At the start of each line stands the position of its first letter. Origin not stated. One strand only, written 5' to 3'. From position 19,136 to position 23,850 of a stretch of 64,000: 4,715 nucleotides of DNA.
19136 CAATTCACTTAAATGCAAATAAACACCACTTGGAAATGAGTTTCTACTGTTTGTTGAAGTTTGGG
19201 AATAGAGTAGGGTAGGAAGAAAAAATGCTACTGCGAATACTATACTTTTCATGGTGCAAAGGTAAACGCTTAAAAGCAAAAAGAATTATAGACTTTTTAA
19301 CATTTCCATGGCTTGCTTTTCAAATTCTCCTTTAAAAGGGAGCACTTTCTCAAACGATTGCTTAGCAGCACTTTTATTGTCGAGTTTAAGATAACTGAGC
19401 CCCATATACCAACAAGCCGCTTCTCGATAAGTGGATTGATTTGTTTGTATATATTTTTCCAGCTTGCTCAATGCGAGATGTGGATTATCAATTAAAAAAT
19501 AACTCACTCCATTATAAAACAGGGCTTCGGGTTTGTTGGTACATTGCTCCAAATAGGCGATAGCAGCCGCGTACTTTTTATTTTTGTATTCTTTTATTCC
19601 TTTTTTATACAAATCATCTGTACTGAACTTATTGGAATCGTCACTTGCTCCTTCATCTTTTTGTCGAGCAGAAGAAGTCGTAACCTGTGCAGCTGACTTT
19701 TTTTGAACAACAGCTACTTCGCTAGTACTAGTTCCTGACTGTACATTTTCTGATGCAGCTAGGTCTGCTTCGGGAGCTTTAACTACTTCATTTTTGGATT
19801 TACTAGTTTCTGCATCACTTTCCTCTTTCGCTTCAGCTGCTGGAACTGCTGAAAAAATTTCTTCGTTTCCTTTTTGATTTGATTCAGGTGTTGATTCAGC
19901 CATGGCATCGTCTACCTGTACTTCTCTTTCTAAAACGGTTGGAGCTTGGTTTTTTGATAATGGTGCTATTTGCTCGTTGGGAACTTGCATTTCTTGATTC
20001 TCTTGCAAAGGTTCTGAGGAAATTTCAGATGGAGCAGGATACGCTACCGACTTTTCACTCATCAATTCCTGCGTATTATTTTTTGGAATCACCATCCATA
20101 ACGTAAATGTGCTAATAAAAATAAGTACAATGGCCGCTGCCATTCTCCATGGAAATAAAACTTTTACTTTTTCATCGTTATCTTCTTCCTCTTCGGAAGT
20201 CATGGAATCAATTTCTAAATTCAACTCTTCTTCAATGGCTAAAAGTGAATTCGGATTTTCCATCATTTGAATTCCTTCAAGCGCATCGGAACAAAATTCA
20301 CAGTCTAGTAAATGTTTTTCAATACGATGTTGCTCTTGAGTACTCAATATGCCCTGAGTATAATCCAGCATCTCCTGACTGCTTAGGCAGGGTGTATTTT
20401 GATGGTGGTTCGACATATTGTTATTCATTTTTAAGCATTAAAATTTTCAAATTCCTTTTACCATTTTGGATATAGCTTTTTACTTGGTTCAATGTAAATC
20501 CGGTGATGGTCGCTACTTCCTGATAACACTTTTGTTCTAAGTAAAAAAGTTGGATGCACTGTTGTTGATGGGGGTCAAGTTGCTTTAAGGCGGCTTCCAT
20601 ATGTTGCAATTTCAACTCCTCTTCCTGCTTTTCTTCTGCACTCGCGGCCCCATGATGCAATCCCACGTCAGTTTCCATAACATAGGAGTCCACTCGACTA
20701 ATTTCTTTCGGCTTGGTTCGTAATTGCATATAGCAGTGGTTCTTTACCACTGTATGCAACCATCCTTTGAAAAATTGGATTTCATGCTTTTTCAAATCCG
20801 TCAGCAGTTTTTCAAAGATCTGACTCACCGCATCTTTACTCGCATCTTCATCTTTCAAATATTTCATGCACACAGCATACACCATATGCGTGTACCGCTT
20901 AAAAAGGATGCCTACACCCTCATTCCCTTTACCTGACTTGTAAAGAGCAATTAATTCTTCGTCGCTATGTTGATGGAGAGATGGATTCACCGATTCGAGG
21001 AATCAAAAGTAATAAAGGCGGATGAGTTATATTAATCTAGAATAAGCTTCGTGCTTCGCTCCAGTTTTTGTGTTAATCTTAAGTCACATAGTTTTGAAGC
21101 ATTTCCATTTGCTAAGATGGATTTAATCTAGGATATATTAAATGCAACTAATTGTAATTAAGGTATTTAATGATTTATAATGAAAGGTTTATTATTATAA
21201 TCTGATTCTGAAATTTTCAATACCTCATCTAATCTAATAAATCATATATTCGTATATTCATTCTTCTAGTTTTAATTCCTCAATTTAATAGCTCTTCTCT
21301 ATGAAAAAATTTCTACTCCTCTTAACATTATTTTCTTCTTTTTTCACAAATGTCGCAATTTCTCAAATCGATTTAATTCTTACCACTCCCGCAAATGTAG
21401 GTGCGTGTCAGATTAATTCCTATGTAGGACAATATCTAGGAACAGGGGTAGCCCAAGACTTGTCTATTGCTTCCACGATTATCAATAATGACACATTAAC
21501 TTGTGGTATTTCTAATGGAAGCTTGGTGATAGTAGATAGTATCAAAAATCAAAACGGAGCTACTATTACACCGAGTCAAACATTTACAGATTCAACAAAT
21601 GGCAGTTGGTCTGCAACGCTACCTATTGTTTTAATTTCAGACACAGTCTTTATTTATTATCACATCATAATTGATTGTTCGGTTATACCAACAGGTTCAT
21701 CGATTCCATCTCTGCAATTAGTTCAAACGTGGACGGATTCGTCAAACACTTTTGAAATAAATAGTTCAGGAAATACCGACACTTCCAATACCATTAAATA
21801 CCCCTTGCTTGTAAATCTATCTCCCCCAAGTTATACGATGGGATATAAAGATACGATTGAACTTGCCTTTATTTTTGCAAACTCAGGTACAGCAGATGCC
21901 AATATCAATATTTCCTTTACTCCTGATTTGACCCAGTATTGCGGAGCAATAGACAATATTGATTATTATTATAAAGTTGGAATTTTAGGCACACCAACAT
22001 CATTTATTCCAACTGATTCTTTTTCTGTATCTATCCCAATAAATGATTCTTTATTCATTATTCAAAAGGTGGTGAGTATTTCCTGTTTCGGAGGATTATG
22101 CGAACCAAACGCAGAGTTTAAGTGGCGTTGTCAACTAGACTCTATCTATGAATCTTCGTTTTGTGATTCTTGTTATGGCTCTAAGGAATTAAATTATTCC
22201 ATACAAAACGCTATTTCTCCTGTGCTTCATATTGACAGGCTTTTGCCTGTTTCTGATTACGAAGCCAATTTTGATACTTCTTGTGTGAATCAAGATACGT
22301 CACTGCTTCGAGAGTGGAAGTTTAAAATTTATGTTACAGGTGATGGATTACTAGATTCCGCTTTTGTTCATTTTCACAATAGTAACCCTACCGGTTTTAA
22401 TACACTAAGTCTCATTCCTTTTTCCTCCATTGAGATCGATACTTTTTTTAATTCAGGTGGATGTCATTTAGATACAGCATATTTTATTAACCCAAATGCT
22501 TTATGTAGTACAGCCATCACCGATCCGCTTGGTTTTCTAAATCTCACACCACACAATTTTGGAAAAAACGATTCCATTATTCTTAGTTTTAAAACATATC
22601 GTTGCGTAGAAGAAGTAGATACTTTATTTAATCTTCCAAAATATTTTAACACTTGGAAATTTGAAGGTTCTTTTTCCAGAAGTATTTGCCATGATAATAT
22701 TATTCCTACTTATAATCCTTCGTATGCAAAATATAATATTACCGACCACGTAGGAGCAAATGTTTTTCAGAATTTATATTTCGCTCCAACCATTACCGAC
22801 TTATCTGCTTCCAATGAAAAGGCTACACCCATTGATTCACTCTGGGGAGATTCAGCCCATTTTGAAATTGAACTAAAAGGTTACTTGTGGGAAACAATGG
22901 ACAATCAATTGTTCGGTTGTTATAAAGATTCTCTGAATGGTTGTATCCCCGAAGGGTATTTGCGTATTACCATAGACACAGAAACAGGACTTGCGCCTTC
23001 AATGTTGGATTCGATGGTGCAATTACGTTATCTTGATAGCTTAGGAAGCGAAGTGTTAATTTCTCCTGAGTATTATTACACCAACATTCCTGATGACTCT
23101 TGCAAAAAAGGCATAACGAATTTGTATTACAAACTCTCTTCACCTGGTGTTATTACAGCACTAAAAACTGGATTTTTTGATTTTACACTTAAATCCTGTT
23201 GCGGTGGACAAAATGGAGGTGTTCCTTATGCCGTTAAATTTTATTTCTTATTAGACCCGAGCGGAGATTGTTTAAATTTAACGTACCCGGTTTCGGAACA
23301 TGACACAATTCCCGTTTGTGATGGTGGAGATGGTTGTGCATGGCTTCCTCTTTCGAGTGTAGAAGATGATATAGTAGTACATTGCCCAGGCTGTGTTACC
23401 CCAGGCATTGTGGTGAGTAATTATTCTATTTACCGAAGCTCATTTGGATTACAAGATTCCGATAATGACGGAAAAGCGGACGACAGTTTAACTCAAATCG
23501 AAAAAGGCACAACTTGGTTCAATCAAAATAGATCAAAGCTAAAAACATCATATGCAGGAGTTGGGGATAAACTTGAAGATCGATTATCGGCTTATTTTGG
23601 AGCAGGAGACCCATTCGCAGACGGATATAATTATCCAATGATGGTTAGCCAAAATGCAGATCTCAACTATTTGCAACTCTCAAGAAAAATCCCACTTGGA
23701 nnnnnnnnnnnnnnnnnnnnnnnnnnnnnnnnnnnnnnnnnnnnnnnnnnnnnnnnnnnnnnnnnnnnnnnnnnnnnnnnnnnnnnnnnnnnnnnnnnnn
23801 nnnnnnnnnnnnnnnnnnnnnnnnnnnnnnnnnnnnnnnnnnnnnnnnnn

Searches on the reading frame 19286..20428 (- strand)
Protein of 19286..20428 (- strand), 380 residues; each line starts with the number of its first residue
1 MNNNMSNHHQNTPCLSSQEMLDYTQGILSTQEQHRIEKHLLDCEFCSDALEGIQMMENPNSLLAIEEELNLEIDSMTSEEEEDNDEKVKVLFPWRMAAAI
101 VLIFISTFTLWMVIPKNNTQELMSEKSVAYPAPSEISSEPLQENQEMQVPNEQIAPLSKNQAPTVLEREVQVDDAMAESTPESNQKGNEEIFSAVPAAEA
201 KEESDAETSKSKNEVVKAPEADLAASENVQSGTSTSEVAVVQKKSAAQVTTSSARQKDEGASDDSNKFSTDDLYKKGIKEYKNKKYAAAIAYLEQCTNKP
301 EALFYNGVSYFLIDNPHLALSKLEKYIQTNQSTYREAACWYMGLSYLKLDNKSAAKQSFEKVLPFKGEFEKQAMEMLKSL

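Call 3: search_protein_families(library=pfam, proteins=[window:19286-20428:-], max_evalue=0.01)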
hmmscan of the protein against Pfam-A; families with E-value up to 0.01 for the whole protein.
window:19286-20428:- (380 aa): 4 families
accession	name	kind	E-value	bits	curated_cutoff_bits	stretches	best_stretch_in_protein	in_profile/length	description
PF07719.23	TPR_2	-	2.7e-06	27.5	27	0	338-363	3-28/34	Tetratricopeptide repeat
PF13174.12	TPR_6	-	1.4e-05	25.9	26.3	0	340-363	4-27/33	Tetratricopeptide repeat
PF00515.34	TPR_1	-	0.00079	19.6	27.8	0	342-363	7-28/34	Tetratricopeptide repeat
PF13181.12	TPR_8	-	0.002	18.6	25.7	0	342-363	7-28/34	Tetratricopeptide repeat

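Call 4: search_protein_families(library=ncbifam, proteins=[window:19286-20428:-], max_evalue=0.01)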
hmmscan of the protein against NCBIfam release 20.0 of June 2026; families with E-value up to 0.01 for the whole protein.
window:19286-20428:- (380 aa): 5 families
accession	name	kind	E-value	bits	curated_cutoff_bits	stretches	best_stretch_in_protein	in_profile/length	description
NF052375.1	antisigma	equivalog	0.00063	19.8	100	0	21-111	3-104/217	anti-sigma factor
TIGR02552.1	LcrH_SycD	equivalog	0.001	18.8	104.8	0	286-332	68-118/136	SycD/LcrH family type III secretion system chaperone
TIGR03302.1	OM_YfiO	subfamily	0.0011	18.6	81.4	1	258-352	22-123/239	outer membrane protein assembly factor BamD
NF033761.1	gliding_GltJ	equivalog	0.0061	15.7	450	1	95-267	376-546/671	adventurous gliding motility protein GltJ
TIGR02795.1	tol_pal_ybgF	equivalog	0.0071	16.9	90.1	0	271-363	3-103/119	tol-pal system protein YbgF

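Call 33: search_protein_families(library=pfam, proteins=[window:19286-20428:-], max_evalue=10)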
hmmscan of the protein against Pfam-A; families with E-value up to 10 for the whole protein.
window:19286-20428:- (380 aa): 7 families
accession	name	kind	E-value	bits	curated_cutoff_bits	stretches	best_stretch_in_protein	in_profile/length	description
PF07719.23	TPR_2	-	2.7e-06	27.5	27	2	338-363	3-28/34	Tetratricopeptide repeat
PF13174.12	TPR_6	-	1.4e-05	25.9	26.3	1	340-363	4-27/33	Tetratricopeptide repeat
PF00515.34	TPR_1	-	0.00079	19.6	27.8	2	342-363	7-28/34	Tetratricopeptide repeat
PF13181.12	TPR_8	-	0.002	18.6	25.7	2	342-363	7-28/34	Tetratricopeptide repeat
PF13490.11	zf-HC2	-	0.13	12.9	22.2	1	22-44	10-32/35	Putative zinc-finger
PF12895.13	ANAPC3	-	0.21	12.3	27.2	1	283-360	2-80/82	Anaphase-promoting complex, cyclosome, subunit 3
PF12698.13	ABC2_membrane_3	-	0.8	9.2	31.6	1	12-114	108-185/347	ABC-2 family transporter protein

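Call 61: search_solved_structures(query=window:19286-20428:-, max_evalue=1)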
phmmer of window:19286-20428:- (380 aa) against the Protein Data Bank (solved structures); distinct sequences matched with E-value up to 1: 1.
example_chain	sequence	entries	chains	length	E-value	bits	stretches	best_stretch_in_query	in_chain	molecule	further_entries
3vtx_A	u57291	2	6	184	0.0077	19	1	296-370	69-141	MamA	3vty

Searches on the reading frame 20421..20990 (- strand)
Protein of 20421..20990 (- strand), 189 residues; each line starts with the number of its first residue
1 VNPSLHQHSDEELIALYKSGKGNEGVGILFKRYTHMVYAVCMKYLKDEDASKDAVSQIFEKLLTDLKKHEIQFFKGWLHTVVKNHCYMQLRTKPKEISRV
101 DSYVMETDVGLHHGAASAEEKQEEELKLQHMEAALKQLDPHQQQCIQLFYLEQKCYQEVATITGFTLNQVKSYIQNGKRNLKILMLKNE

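Call 3: search_protein_families(library=pfam, proteins=[window:20421-20990:-], max_evalue=0.01)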
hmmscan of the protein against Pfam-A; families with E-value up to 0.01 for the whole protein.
window:20421-20990:- (189 aa): 3 families
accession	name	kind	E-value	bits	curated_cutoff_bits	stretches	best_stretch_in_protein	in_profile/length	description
PF04542.20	Sigma70_r2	-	1.5e-09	37.9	24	1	29-93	1-68/71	Sigma-70 region 2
PF08281.18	Sigma70_r4_2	-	1.9e-09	37.5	25.7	1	131-181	4-54/54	Sigma-70, region 4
PF04545.22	Sigma70_r4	-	1.4e-06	28.2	24.1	1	134-182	1-49/50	Sigma-70, region 4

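Call 4: search_protein_families(library=ncbifam, proteins=[window:20421-20990:-], max_evalue=0.01)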
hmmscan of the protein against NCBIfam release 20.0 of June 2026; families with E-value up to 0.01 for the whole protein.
window:20421-20990:- (189 aa): 72 families (the best 25 are shown)
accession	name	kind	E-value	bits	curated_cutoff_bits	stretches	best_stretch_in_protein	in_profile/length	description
TIGR02937.1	sigma70-ECF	superfamily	1.5e-22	80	42.9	1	29-182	6-162/165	sigma-70 family RNA polymerase sigma factor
TIGR02985.1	Sig70_bacteroi1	subfamily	2.2e-19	70.2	126.4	1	29-182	6-159/162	RNA polymerase sigma-70 factor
NF058625.1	sigma_PG0214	equivalog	4.1e-19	68.9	130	1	33-187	13-163/170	GFO_1088 family ECF-type sigma factor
NF009172.0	PRK12519.1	subfamily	1.2e-17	64.1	222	1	4-184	10-188/194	RNA polymerase sigma factor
NF004113.0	PRK05602.1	equivalog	2.9e-17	63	208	1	5-186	27-202/211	RNA polymerase sigma factor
NF009166.1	PRK12513.1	equivalog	3.7e-16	59.4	206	1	6-181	5-182/193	RNA polymerase sigma factor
TIGR02954.1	Sig70_famx3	hypoth_equivalog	5e-16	58.9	188.5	1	10-185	3-167/170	RNA polymerase sigma-70 factor, TIGR02954 family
NF009176.0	PRK12524.1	equivalog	1.2e-15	57.8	264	1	4-184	7-183/196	RNA polymerase sigma factor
TIGR02952.1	Sig70_famx2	equivalog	2.4e-15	56.9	206.45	1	24-182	11-167/170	ECF subfamily RNA polymerase sigma factor, BldN family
NF007222.0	PRK09640.1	equivalog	3.9e-15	55.9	194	1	28-172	30-169/188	RNA polymerase sigma factor SigX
NF007226.0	PRK09644.1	equivalog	1.9e-14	54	199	1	29-188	6-160/166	RNA polymerase sigma factor SigM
TIGR02950.1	SigM_subfam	subfamily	5.3e-14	52.4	147.95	1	29-183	5-156/159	RNA polymerase sigma factor, SigM family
NF007223.0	PRK09641.1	equivalog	1.6e-13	50.9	209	1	28-183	22-182/187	RNA polymerase sigma factor SigW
NF009169.0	PRK12516.1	equivalog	5.5e-13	48.8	321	1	42-183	28-162/188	RNA polymerase sigma factor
NF006930.0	PRK09415.1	subfamily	3.8e-12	46.4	198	1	26-187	18-177/179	RNA polymerase factor sigma C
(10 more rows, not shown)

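Call 71: find_encoding_contigs(protein=window:20421-20990:-, flank=4000, max_places=10)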
Protein window:20421-20990:- (189 aa): 24 contigs read that carry it; 10 places shown.
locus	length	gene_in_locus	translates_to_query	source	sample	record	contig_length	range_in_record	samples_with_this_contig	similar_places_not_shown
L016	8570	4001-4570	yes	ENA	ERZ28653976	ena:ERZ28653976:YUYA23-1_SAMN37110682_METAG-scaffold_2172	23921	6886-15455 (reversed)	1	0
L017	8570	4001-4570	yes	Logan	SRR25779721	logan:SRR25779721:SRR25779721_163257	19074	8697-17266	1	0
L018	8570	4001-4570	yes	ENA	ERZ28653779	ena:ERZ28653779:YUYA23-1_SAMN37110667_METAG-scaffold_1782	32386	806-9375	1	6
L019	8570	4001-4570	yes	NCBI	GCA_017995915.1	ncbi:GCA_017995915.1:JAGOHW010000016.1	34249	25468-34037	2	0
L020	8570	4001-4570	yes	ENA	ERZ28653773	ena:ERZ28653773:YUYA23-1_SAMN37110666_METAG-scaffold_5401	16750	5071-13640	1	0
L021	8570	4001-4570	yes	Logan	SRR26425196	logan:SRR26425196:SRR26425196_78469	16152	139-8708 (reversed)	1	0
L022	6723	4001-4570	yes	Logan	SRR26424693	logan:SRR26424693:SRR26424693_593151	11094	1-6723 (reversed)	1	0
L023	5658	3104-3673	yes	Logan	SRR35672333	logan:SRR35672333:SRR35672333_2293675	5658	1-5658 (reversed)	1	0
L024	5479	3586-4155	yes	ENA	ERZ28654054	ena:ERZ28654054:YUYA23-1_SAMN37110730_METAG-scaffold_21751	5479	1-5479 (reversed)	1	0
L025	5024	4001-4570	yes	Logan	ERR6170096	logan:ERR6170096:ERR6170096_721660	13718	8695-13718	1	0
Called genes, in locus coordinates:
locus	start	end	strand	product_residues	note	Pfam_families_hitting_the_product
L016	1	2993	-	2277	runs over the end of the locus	-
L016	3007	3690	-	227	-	-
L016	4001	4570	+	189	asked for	PF04542:Sigma70_r2, PF08281:Sigma70_r4_2, PF04545:Sigma70_r4 (weak)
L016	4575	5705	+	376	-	PF07719:TPR_2 (faint)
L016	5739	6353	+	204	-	-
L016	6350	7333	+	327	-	PF01075:Glyco_transf_9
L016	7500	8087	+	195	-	PF04264:YceI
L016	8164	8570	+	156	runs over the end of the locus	PF22381:Staph_reg_Sar_Rot (weak), PF12802:MarR_2, PF01047:MarR (weak)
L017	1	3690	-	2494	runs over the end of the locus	PF18962:Por_Secre_tail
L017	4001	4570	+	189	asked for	PF04542:Sigma70_r2, PF08281:Sigma70_r4_2, PF04545:Sigma70_r4 (weak)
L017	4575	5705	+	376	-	PF07719:TPR_2 (faint), PF13174:TPR_6 (faint)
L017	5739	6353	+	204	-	-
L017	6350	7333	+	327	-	PF01075:Glyco_transf_9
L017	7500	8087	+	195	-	PF04264:YceI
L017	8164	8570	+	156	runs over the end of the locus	PF22381:Staph_reg_Sar_Rot (weak), PF12802:MarR_2, PF01047:MarR (weak)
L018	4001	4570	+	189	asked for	PF04542:Sigma70_r2, PF08281:Sigma70_r4_2, PF04545:Sigma70_r4 (weak)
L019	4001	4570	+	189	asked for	PF04542:Sigma70_r2, PF08281:Sigma70_r4_2, PF04545:Sigma70_r4 (weak)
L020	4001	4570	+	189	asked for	PF04542:Sigma70_r2, PF08281:Sigma70_r4_2, PF04545:Sigma70_r4 (weak)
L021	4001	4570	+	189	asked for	PF04542:Sigma70_r2, PF08281:Sigma70_r4_2, PF04545:Sigma70_r4 (weak)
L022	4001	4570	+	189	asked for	PF04542:Sigma70_r2, PF08281:Sigma70_r4_2, PF04545:Sigma70_r4 (weak)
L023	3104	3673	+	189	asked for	PF04542:Sigma70_r2, PF08281:Sigma70_r4_2, PF04545:Sigma70_r4 (weak)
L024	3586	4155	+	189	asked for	PF04542:Sigma70_r2, PF08281:Sigma70_r4_2, PF04545:Sigma70_r4 (weak)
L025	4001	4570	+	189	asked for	PF04542:Sigma70_r2, PF08281:Sigma70_r4_2, PF04545:Sigma70_r4 (weak)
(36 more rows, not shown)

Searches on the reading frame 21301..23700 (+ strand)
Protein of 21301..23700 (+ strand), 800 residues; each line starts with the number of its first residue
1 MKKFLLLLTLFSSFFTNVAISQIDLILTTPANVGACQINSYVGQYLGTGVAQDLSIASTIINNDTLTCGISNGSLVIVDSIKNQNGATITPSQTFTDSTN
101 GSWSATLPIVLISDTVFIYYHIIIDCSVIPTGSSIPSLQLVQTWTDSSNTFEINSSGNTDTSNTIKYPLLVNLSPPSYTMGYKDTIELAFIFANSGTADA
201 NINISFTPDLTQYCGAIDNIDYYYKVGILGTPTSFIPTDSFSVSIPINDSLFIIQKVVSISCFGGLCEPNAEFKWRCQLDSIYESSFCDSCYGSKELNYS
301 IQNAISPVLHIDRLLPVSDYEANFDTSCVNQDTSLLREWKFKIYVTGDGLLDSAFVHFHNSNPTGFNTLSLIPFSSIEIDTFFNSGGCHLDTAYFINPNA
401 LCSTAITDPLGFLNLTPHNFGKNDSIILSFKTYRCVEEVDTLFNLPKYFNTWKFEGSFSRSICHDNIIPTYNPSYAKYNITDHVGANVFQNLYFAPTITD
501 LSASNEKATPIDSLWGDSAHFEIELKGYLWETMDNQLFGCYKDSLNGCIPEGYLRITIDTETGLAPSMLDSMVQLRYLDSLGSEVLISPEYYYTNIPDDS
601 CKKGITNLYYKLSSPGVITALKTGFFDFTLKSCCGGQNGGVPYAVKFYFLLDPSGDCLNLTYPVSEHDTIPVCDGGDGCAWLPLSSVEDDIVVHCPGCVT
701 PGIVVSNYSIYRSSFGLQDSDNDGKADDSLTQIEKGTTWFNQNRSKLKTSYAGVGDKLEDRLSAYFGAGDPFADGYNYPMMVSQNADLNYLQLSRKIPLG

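Call 33: search_protein_families(library=pfam, proteins=[window:21301-23700:+], max_evalue=10)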
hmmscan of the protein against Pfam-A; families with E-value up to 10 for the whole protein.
window:21301-23700:+ (800 aa): 2 families
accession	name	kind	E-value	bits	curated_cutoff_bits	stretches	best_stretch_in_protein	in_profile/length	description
PF20608.4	Phage_tube_C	-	0.066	14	24.1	1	56-99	3-46/82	Phage tail tube protein C-terminal domain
PF12195.14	End_beta_barrel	-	0.36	11.3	35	0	48-74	42-67/83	Beta barrel domain of bacteriophage endosialidase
